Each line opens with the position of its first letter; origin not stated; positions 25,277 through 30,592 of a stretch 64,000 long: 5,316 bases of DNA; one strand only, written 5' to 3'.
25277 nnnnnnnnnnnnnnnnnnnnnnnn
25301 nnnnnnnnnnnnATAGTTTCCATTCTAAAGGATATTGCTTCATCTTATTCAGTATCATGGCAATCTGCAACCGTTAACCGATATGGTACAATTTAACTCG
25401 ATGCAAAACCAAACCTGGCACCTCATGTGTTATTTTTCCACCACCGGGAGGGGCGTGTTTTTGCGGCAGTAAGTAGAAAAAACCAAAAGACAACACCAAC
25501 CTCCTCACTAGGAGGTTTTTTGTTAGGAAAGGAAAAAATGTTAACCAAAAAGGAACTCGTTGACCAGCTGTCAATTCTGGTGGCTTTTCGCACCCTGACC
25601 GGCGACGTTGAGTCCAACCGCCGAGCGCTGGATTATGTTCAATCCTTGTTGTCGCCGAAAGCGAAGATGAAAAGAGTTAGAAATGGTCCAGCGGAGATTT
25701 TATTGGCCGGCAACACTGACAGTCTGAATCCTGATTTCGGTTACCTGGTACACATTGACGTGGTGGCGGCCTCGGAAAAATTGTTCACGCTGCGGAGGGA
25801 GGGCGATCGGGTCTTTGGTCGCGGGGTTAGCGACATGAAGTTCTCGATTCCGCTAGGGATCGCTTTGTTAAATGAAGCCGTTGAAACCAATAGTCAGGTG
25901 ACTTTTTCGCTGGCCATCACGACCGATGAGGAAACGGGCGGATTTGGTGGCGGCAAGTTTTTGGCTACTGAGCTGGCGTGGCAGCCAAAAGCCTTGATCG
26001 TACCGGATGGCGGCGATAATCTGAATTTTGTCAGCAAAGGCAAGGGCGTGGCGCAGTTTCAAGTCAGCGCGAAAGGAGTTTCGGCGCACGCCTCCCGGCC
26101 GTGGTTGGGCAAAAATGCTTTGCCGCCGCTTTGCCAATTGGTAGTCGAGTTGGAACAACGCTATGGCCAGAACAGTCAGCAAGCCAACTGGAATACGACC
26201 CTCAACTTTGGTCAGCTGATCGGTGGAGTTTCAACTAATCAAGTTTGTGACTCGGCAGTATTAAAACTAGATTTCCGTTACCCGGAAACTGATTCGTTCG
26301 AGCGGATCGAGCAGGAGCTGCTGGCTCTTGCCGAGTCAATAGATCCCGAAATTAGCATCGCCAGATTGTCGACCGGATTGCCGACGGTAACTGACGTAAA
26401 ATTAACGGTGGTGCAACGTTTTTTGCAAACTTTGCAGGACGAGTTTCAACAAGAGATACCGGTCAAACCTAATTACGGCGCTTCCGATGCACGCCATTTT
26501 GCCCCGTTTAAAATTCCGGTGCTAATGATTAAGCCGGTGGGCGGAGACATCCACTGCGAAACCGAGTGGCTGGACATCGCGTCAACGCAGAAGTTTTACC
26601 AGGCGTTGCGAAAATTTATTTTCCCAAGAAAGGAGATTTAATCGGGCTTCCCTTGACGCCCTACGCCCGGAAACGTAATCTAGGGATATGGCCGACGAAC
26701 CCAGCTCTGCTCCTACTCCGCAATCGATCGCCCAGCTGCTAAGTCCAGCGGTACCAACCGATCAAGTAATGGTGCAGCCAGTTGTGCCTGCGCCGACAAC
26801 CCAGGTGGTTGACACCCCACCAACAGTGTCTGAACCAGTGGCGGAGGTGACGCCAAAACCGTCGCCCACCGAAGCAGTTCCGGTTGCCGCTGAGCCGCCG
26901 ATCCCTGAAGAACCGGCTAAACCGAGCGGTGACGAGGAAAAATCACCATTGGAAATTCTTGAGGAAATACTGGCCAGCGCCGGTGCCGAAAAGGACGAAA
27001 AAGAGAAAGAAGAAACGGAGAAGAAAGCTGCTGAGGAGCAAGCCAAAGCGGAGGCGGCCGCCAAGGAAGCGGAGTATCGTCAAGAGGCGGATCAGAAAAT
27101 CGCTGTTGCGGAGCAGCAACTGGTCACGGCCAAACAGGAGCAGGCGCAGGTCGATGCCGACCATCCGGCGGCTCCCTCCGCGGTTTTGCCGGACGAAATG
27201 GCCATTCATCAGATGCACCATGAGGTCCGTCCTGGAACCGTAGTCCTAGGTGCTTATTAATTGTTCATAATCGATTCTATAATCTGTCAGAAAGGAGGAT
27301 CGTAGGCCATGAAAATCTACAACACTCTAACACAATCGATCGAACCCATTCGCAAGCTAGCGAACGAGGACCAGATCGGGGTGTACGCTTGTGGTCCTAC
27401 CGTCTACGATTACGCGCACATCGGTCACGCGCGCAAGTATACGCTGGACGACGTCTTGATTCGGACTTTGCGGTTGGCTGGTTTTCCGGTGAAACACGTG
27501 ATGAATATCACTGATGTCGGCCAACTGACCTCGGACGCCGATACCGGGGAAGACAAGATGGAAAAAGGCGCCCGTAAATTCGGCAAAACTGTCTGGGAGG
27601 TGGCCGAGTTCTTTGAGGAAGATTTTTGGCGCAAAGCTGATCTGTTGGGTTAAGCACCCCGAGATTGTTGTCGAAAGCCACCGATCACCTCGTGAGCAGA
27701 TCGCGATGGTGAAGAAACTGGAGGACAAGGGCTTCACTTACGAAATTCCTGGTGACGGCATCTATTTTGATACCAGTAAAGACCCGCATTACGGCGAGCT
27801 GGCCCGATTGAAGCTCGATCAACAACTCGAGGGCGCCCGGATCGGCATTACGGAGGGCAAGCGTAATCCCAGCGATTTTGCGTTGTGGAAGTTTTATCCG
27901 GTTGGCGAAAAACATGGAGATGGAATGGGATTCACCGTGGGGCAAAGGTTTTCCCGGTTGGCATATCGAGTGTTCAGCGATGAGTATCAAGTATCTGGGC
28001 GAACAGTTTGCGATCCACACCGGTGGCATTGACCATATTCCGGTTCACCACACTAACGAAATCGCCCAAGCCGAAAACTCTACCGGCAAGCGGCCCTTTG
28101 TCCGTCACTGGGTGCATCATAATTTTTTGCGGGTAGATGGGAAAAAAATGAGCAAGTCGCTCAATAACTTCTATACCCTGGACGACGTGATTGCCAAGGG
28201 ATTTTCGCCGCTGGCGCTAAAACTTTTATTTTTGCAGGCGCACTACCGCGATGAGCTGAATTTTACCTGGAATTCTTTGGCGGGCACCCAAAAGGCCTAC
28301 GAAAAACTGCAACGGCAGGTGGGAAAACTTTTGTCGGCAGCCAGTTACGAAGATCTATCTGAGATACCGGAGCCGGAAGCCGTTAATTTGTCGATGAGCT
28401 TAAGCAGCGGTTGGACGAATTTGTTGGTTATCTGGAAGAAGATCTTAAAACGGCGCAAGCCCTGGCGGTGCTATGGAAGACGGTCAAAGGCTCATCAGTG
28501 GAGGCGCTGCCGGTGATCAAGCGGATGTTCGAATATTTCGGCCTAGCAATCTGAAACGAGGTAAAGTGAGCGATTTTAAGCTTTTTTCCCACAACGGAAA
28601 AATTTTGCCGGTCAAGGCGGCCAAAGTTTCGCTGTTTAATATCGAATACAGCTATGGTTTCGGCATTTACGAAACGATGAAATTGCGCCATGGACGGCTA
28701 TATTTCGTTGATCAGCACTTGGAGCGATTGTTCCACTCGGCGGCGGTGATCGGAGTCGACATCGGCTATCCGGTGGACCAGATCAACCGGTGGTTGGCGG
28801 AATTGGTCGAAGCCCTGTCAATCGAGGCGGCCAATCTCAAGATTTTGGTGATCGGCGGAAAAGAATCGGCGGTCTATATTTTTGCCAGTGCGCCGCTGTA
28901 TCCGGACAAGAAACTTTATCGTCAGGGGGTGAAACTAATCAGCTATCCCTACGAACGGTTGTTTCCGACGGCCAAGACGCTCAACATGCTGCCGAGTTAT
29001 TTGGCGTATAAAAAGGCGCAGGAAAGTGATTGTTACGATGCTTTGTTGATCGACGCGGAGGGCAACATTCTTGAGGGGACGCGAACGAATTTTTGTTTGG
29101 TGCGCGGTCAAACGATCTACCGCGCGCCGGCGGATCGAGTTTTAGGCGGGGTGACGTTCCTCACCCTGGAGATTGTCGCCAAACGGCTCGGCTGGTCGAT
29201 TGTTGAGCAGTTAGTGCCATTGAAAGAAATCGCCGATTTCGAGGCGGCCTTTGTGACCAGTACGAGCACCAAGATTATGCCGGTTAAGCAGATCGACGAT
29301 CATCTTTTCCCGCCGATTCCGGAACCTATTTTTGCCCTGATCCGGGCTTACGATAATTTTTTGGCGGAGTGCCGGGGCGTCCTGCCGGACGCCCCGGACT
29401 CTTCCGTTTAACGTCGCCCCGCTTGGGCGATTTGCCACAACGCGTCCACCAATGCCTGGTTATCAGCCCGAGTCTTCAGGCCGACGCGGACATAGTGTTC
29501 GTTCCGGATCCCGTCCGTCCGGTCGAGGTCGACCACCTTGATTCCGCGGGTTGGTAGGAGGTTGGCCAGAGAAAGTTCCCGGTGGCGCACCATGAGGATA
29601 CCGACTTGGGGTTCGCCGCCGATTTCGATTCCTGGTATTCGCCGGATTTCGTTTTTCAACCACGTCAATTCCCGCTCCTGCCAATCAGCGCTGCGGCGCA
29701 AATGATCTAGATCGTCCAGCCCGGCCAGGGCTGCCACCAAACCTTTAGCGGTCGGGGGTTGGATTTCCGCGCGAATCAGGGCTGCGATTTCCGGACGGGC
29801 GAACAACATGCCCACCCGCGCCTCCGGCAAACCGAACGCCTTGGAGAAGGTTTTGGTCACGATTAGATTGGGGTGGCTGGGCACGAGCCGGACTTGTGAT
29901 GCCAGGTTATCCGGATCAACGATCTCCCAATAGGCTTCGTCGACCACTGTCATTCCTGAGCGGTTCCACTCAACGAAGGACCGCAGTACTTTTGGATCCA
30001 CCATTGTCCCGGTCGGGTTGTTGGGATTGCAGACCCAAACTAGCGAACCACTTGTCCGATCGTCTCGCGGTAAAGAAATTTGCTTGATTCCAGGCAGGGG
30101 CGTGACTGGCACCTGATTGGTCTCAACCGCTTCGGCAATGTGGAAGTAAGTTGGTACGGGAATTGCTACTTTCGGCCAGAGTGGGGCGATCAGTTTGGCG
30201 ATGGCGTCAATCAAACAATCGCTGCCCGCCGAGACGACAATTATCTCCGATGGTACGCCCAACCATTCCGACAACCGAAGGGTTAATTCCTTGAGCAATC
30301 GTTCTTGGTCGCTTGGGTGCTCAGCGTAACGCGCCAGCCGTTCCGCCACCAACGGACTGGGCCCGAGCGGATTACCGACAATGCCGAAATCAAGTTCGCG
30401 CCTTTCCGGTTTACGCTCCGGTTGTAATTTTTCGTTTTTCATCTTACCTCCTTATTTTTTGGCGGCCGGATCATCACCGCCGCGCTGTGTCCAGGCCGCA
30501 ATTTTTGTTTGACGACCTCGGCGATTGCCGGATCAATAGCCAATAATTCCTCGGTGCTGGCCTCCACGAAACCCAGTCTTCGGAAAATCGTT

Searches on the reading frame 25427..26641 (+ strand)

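Call 33: search_protein_families(library=pfam, proteins=[window:25427-26641:+], max_evalue=0.001)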
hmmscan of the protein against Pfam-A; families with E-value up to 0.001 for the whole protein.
window:25427-26641:+ (404 aa): 2 families
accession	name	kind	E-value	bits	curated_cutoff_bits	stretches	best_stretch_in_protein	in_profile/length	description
PF01546.33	Peptidase_M20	-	7.1e-19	69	24.6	1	108-398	4-204/206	Peptidase family M20/M25/M40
PF07687.19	M20_dimer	-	4.5e-18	65.6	21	1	206-308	4-105/107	Peptidase dimerisation domain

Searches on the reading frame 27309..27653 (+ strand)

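Call 33: search_protein_families(library=pfam, proteins=[window:27309-27653:+], max_evalue=0.001)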
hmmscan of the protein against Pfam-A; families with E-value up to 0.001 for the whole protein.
window:27309-27653:+ (114 aa): 2 families
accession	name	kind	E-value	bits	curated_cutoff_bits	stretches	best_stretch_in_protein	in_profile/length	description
PF01406.26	tRNA-synt_1e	-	1e-18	68.2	27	1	18-112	5-89/301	tRNA synthetases class I (C) catalytic domain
PF00133.28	tRNA-synt_1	-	0.00012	21.4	22.7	1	25-113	27-122/414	tRNA synthetases class I (I, L, M and V)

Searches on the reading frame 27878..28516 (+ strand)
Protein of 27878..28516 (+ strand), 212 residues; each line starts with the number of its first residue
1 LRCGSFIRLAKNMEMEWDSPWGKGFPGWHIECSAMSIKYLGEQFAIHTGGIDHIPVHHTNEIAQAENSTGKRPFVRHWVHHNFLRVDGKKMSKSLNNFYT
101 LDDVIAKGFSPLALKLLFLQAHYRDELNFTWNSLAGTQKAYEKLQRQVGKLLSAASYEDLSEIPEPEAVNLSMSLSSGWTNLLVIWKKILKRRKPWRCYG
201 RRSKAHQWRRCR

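Call 33: search_protein_families(library=pfam, proteins=[window:27878-28516:+], max_evalue=0.001)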
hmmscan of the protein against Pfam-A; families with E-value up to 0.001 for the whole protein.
window:27878-28516:+ (212 aa): 3 families
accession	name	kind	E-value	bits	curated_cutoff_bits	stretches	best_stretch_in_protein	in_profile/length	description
PF01406.26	tRNA-synt_1e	-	2.8e-46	158.7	27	1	9-136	173-298/301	tRNA synthetases class I (C) catalytic domain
PF00133.28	tRNA-synt_1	-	5.3e-05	22.6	22.7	1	49-129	334-413/414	tRNA synthetases class I (I, L, M and V)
PF09334.17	tRNA-synt_1g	-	0.00011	21.5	20.1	1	57-150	295-385/391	tRNA synthetases class I (M)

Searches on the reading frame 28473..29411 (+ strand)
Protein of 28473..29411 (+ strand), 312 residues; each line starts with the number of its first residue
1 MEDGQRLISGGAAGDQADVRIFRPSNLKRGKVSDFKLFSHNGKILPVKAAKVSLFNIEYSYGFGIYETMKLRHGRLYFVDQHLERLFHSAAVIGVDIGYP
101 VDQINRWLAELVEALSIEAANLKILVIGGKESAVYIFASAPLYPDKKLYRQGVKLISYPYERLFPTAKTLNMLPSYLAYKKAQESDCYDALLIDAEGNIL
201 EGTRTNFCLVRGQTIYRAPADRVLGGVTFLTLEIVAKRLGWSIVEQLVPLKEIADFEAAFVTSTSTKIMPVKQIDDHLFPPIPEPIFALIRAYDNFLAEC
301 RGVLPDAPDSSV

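Call 33: search_protein_families(library=pfam, proteins=[window:28473-29411:+], max_evalue=0.001)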
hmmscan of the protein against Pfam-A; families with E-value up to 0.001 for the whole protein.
window:28473-29411:+ (312 aa): 1 family
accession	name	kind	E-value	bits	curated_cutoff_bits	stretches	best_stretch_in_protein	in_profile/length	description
PF01063.24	Aminotran_4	-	3.7e-45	154.9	28.5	1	64-274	1-223/223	Amino-transferase class IV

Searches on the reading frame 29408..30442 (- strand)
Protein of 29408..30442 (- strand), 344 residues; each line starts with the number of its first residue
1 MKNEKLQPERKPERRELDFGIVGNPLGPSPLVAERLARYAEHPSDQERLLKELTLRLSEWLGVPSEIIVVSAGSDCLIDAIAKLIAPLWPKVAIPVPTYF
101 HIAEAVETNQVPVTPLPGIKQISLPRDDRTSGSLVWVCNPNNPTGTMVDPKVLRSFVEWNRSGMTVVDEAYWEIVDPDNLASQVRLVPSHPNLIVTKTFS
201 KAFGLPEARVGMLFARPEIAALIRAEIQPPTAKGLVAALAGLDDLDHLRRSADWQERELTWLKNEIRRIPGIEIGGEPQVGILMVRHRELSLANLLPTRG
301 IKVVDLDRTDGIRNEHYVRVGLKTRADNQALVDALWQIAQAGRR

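Call 33: search_protein_families(library=pfam, proteins=[window:29408-30442:-], max_evalue=0.001)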
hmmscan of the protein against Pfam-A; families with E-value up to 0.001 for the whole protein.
window:29408-30442:- (344 aa): 1 family
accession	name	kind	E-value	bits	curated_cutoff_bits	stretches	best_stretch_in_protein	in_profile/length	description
PF00155.27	Aminotran_1_2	-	6.2e-26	91.9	19.7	1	49-335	43-361/361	Aminotransferase class I and II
